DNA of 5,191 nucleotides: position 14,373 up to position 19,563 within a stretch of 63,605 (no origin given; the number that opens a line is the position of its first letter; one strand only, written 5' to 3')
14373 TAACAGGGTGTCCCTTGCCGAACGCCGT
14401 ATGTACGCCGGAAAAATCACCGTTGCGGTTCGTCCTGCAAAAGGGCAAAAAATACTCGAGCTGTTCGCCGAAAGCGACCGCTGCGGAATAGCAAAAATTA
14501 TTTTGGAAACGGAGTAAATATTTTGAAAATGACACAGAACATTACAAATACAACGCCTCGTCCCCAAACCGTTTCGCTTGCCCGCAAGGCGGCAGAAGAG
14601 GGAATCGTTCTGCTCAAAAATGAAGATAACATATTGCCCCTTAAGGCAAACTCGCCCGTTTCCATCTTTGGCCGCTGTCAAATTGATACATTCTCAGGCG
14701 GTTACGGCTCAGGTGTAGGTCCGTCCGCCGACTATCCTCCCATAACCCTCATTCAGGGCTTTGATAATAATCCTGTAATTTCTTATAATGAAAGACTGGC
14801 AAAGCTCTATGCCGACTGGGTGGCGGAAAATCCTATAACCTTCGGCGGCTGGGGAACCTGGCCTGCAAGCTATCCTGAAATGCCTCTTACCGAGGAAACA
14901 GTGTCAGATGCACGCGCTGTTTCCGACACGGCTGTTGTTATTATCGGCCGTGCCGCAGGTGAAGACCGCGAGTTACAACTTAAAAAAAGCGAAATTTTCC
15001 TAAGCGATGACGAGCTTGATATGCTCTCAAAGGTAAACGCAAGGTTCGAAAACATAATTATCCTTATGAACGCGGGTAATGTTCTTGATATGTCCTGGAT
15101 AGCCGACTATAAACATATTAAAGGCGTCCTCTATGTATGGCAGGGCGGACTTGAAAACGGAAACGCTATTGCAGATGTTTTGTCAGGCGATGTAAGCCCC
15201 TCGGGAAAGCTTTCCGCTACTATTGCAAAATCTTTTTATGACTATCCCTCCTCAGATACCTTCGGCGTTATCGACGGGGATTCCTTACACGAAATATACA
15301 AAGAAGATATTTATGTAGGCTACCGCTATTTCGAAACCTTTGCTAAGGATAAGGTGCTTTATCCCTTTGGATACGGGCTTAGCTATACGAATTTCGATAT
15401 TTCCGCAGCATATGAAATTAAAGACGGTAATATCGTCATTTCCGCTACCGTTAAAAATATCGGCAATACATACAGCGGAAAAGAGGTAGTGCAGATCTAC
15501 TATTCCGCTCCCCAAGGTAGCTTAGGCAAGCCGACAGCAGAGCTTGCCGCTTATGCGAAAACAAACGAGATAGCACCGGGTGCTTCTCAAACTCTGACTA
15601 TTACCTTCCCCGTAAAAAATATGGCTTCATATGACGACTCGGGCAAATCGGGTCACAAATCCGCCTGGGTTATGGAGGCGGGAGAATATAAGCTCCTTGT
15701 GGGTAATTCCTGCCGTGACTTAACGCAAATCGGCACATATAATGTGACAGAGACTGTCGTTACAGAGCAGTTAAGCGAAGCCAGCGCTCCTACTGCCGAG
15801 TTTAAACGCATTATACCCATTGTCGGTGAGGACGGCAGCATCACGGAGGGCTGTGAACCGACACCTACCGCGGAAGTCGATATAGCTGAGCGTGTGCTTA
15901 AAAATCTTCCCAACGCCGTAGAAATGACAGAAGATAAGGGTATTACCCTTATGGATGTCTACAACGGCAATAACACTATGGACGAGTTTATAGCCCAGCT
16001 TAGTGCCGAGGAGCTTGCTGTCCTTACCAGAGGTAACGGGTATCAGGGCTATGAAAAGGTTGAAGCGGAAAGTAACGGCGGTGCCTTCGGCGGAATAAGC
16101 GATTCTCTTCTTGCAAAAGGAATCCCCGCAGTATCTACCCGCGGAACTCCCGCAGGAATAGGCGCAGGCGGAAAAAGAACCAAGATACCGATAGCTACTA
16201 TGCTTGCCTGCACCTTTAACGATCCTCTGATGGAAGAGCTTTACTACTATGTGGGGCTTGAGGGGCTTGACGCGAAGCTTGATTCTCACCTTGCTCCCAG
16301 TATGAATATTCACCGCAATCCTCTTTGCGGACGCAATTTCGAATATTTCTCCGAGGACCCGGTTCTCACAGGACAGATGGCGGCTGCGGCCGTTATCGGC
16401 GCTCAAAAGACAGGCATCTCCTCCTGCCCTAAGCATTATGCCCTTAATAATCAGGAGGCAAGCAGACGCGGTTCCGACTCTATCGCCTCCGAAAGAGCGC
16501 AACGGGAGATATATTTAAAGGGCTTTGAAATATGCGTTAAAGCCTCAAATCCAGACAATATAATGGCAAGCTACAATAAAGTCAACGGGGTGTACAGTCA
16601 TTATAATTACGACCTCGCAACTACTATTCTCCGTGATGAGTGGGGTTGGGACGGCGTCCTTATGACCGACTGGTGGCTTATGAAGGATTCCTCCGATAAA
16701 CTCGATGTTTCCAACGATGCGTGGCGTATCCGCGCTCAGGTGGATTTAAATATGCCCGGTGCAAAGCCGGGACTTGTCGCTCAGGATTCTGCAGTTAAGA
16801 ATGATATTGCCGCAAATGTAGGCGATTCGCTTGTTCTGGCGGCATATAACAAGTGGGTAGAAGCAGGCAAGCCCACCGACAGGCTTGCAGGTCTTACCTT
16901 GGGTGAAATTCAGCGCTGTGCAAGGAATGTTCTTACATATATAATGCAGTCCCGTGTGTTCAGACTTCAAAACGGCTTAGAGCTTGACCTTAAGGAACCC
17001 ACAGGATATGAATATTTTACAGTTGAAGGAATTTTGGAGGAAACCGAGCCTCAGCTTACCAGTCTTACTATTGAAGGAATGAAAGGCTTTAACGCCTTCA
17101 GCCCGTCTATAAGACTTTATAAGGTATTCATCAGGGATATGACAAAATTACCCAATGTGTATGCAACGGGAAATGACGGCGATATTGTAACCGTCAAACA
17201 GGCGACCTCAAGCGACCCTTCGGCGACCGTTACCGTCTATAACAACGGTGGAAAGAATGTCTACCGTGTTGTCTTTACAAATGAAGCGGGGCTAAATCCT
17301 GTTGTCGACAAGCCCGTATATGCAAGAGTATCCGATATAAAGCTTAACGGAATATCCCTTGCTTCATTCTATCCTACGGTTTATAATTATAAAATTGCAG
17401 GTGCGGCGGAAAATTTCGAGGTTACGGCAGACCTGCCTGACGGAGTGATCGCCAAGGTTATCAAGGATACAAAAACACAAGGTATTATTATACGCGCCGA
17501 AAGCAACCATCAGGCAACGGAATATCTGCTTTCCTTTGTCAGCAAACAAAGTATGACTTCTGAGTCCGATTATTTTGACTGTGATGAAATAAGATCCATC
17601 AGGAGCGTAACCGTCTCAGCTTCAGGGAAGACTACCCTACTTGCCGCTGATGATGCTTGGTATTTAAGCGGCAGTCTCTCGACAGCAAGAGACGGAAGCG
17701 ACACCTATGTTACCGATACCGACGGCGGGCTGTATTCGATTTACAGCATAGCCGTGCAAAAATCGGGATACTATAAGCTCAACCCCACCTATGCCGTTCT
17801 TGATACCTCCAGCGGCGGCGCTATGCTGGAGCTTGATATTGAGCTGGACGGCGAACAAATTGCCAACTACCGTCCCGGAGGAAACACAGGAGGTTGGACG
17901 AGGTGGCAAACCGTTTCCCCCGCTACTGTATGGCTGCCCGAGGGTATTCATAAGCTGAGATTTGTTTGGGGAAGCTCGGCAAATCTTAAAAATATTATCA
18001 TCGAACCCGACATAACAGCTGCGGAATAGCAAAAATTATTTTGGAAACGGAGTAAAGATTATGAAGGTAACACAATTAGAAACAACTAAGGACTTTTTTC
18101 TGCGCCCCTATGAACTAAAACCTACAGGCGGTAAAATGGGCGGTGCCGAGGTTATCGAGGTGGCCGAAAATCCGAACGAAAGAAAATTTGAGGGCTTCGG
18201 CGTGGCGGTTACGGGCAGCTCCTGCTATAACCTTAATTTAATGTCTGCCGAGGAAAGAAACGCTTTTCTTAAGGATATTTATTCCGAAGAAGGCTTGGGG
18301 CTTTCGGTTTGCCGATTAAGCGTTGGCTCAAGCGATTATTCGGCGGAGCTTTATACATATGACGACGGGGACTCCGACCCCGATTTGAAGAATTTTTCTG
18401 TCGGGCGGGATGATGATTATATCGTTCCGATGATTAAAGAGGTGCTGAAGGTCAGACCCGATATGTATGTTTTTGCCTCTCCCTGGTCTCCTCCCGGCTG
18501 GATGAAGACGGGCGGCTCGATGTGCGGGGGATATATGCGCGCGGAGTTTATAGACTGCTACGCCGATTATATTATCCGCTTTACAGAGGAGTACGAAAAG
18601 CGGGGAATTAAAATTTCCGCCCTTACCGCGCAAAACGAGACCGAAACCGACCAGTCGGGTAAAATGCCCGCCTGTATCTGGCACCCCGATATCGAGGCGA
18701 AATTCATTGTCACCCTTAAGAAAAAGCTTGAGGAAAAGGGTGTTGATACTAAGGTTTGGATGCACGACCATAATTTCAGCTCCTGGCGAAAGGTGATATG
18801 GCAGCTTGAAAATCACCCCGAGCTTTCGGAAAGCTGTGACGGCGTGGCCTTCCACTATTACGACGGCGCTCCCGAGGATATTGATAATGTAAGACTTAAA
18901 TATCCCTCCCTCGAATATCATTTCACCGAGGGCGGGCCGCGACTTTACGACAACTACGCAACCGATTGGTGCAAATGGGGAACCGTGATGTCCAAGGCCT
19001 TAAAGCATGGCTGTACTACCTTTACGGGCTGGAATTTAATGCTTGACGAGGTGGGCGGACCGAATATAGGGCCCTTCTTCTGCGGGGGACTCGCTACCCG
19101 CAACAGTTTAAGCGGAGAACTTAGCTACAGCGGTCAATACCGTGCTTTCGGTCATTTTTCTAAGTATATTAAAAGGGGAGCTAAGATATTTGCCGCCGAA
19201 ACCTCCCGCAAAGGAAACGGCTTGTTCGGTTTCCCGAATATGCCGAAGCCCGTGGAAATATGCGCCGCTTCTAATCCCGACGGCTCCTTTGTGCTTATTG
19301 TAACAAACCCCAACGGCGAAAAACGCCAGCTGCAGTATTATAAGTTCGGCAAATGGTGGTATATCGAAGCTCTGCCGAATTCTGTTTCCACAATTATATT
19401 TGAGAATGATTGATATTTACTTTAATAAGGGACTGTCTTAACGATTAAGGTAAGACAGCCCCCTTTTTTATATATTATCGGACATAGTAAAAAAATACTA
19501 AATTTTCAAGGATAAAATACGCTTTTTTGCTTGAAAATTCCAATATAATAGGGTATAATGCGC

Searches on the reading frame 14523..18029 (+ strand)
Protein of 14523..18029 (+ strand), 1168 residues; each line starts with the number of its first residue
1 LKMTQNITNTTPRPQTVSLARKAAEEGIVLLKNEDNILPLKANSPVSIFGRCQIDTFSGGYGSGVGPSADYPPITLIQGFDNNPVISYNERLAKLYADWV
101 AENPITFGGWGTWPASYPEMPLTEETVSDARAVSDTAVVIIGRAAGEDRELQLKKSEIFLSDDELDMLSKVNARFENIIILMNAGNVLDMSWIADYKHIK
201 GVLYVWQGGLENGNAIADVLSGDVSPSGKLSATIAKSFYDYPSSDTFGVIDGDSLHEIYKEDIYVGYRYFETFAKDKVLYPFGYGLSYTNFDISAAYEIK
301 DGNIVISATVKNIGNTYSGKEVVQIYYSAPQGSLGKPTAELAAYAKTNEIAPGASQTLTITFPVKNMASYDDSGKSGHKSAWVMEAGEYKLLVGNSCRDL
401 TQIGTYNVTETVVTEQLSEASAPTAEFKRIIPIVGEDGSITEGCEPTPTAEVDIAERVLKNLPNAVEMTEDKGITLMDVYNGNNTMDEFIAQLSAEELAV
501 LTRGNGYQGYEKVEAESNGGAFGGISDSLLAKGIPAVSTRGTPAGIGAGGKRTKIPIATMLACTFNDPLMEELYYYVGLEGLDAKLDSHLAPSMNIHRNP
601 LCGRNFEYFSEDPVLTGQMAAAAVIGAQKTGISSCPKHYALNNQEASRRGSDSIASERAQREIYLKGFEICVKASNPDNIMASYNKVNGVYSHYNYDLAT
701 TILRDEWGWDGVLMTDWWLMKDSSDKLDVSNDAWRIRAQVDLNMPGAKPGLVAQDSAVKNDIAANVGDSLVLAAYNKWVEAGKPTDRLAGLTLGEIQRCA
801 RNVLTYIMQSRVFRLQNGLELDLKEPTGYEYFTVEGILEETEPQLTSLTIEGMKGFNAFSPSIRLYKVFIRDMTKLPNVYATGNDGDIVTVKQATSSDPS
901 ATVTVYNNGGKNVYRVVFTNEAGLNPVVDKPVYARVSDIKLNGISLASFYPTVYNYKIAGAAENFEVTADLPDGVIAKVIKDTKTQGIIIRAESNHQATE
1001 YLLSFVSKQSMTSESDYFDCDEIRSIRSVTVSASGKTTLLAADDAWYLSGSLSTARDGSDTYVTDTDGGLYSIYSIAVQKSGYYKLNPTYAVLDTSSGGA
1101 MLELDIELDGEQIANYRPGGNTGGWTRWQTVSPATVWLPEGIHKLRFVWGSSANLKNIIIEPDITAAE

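Call 9: search_protein_families(library=pfam, proteins=[window:14523-18029:+], max_evalue=0.001)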
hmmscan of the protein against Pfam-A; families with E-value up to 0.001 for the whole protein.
window:14523-18029:+ (1168 aa): 4 families
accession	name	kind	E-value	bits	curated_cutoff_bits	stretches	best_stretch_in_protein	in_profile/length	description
PF01915.27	Glyco_hydro_3_C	-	4e-36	125.3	31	1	28-288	1-200/200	Glycosyl hydrolase family 3 C-terminal domain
PF00933.27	Glyco_hydro_3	-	2.3e-25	90.1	27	1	532-745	61-281/316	Glycosyl hydrolase family 3 N terminal domain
PF14310.12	Fn3-like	-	9.1e-18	64.6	25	1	321-396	1-70/71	Fibronectin type III-like domain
PF03422.21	CBM_6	-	8.2e-06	26.6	28.9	1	1058-1155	20-115/125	Carbohydrate binding module (family 6)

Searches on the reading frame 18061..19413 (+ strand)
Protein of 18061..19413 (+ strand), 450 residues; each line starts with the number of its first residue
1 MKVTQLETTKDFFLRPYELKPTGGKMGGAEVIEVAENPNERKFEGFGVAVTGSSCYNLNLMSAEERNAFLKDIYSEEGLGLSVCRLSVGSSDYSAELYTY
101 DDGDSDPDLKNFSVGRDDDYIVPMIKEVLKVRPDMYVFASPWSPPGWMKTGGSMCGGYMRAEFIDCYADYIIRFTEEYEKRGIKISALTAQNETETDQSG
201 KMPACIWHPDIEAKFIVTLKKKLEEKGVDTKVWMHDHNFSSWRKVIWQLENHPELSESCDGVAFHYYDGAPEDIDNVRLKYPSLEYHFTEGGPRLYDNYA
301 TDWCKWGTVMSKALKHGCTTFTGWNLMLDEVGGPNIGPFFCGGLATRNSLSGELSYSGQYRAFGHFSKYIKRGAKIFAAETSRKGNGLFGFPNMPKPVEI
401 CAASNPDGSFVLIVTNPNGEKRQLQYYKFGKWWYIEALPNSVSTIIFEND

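Call 9: search_protein_families(library=pfam, proteins=[window:18061-19413:+], max_evalue=0.001)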
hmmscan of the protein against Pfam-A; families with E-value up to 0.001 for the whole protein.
window:18061-19413:+ (450 aa): 3 families
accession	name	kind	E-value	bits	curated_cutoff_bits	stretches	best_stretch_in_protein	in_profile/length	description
PF02055.22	Glyco_hydro_30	-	1.7e-41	142.8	23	1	44-370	2-348/348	Glycosyl hydrolase family 30 TIM-barrel domain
PF02057.21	Glyco_hydro_59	-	4.9e-09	36.3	27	1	43-270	1-202/294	Glycosyl hydrolase family 59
PF17189.10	Glyco_hydro_30C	-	0.00087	19.8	22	0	397-425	16-44/65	Glycosyl hydrolase family 30 beta sandwich domain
